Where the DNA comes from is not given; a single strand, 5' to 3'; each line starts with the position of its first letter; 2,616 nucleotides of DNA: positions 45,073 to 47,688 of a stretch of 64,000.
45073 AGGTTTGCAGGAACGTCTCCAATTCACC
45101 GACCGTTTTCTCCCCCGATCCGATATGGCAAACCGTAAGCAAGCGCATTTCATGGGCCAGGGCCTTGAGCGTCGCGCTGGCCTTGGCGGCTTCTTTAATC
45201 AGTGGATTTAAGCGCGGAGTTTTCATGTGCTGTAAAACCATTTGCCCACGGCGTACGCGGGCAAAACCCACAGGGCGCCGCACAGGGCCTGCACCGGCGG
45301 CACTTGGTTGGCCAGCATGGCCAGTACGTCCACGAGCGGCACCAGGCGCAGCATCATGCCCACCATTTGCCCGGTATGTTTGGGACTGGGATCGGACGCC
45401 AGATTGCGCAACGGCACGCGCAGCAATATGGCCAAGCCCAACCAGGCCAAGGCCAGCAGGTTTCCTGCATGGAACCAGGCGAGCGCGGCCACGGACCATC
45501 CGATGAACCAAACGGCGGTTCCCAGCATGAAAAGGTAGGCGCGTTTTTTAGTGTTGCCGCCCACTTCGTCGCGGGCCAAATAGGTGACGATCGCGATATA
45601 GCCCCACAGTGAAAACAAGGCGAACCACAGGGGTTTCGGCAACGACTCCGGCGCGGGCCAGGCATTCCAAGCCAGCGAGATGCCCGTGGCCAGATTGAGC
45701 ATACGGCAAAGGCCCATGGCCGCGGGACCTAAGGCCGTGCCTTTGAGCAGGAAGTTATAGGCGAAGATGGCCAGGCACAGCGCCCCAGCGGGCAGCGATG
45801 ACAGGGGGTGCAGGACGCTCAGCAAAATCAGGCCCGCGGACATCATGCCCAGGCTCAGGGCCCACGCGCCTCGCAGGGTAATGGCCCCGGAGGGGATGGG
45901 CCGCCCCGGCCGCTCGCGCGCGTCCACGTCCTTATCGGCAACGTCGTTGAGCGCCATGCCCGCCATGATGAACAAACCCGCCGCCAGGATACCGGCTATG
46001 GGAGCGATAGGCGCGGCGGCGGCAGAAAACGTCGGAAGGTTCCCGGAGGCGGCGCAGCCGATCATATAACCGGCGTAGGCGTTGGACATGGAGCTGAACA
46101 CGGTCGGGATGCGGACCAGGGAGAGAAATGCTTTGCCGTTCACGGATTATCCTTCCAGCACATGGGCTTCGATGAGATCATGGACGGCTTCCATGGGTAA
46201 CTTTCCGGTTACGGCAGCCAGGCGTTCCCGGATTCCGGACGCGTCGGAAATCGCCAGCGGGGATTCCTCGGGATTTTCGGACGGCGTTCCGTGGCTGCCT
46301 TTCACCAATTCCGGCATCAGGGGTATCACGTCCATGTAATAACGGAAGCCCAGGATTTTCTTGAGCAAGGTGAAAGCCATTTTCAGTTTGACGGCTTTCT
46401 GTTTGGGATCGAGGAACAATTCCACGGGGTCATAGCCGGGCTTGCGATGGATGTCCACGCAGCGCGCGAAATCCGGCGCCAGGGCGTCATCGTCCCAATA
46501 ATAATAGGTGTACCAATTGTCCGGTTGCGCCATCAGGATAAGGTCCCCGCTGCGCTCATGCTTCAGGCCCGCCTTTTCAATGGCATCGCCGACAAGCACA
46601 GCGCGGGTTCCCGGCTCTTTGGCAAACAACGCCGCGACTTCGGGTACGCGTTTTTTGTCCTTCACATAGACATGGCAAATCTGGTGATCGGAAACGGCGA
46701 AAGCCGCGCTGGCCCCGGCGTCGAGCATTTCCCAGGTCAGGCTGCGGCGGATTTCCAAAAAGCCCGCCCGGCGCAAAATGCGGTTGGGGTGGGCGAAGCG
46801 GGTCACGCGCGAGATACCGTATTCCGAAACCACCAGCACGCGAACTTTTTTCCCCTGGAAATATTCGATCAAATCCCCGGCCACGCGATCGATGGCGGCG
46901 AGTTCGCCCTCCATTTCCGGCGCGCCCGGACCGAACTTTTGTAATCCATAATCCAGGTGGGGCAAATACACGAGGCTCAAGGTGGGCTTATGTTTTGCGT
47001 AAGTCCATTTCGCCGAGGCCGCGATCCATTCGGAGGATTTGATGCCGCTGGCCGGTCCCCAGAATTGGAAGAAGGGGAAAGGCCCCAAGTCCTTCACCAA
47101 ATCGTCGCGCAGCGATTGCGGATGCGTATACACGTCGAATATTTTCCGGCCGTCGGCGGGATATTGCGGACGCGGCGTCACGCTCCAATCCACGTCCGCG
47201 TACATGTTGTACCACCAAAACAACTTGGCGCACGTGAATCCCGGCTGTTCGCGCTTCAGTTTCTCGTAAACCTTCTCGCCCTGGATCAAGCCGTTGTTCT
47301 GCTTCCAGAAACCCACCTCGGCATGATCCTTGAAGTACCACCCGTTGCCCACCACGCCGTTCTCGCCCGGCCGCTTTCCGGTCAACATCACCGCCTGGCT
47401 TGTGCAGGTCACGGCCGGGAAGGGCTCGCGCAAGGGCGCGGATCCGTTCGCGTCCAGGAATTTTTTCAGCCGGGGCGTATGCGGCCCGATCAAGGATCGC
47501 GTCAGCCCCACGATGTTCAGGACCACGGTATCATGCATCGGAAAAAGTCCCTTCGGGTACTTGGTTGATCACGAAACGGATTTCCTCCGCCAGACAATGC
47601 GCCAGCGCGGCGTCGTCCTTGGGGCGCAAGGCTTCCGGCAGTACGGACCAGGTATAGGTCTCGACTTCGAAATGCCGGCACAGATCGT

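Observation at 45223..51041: ebo-like metabolite-export gene set split into divergent operons and fused to a persulfide-sensor-type regulator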

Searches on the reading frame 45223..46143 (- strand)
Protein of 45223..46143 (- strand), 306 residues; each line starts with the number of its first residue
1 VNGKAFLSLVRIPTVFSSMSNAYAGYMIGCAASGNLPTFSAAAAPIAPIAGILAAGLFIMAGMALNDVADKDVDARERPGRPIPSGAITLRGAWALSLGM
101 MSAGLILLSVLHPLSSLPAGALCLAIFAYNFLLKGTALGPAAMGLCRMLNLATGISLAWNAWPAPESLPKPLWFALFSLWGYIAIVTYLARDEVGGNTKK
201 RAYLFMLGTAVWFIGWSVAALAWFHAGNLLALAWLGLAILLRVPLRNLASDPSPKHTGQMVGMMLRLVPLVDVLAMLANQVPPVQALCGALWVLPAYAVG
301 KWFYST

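Call 3: search_protein_families(library=ncbifam, proteins=[window:45223-46143:-], max_evalue=0.01)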
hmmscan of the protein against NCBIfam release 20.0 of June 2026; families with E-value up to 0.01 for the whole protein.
window:45223-46143:- (306 aa): 17 families
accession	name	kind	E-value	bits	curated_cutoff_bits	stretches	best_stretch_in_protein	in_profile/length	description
NF035940.1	prenyl_rel_EboC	equivalog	1e-36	126.9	250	1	5-272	1-259/292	UbiA-like protein EboC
NF045897.1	SCO3242_trans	equivalog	5.4e-32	111.5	260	1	6-287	2-268/287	SCO3242 family prenyltransferase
NF009521.0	PRK12882.1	equivalog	3.5e-14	52.7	296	1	2-138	4-131/280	geranylgeranylglycerol-phosphate geranylgeranyltransferase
NF009523.0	PRK12884.1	equivalog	3.9e-14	52.5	269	1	48-138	39-129/279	prenyltransferase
NF005742.0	PRK07566.1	equivalog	3.6e-13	49.3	313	1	25-129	46-149/315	chlorophyll synthase ChlG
TIGR01476.1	chlor_syn_BchG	subfamily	5e-09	36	212.3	1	25-146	18-143/283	(bacterio)chlorophyll synthase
TIGR01474.1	ubiA_proteo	equivalog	5.2e-09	36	275.45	1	41-221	34-217/282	4-hydroxybenzoate octaprenyltransferase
TIGR01473.1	cyoE_ctaB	equivalog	7e-09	35.9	210.3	1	4-134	1-127/281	heme o synthase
NF009522.0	PRK12883.1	equivalog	2.7e-06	27.1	353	1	59-134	50-125/279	geranylgeranylglycerol-phosphate geranylgeranyltransferase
NF009609.0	PRK13106.1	equivalog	3e-06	26.8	349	1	5-98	17-103/301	prenyltransferase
TIGR02056.1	ChlG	equivalog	3.1e-06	27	436.45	1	25-105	34-113/306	chlorophyll synthase ChlG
TIGR01475.1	ubiA_other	subfamily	1.4e-05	24.8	180.8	1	5-155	4-147/282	UbiA-like polyprenyltransferase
NF009526.0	PRK12888.1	equivalog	0.00014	21.4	364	1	4-148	16-156/301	4-hydroxybenzoate octaprenyltransferase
NF006088.0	PRK08238.1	equivalog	0.0017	17.1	351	1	46-138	227-321/482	UbiA family prenyltransferase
NF010118.0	PRK13592.1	equivalog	0.0033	16.9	443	1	17-111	21-110/299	prenyltransferase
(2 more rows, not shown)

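Call 4: search_protein_families(library=pfam, proteins=[window:45223-46143:-], max_evalue=0.01)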
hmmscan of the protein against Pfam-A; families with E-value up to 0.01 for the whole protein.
window:45223-46143:- (306 aa): 1 family
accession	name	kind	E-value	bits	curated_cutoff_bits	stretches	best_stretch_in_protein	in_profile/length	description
PF01040.23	UbiA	-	6.5e-14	52.3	34.2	1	47-240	21-220/250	UbiA prenyltransferase family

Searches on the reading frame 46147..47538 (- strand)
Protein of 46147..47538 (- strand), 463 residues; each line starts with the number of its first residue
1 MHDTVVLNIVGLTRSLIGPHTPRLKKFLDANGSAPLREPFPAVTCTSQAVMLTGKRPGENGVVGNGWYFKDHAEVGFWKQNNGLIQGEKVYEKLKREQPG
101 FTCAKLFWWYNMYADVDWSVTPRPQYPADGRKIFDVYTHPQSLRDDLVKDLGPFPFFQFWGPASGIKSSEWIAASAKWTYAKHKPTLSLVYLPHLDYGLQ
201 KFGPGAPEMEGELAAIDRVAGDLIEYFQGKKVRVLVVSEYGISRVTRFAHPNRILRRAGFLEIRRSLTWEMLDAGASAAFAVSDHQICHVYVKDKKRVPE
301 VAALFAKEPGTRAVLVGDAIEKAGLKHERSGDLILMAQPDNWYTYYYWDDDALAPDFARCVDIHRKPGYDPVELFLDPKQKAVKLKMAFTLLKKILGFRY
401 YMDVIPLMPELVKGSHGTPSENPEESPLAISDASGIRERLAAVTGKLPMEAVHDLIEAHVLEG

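Call 3: search_protein_families(library=ncbifam, proteins=[window:46147-47538:-], max_evalue=0.01)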
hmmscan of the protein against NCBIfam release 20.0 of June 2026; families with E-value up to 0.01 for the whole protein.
window:46147-47538:- (463 aa): 2 families
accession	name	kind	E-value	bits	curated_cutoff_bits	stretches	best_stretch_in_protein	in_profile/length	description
TIGR02335.1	hydr_PhnA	equivalog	0.0017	17.5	407.55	0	188-336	190-338/408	phosphonoacetate hydrolase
NF051873.1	AlkPhosPhoY32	equivalog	0.0049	15.4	1000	0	44-70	69-95/539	alkaline phosphatase PhoY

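Call 4: search_protein_families(library=pfam, proteins=[window:46147-47538:-], max_evalue=0.01)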
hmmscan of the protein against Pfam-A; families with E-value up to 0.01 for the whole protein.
window:46147-47538:- (463 aa): 1 family
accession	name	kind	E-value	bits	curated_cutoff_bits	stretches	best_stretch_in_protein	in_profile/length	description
PF01663.27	Phosphodiest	-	2.7e-58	198.6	23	1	4-370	1-342/342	Type I phosphodiesterase / nucleotide pyrophosphatase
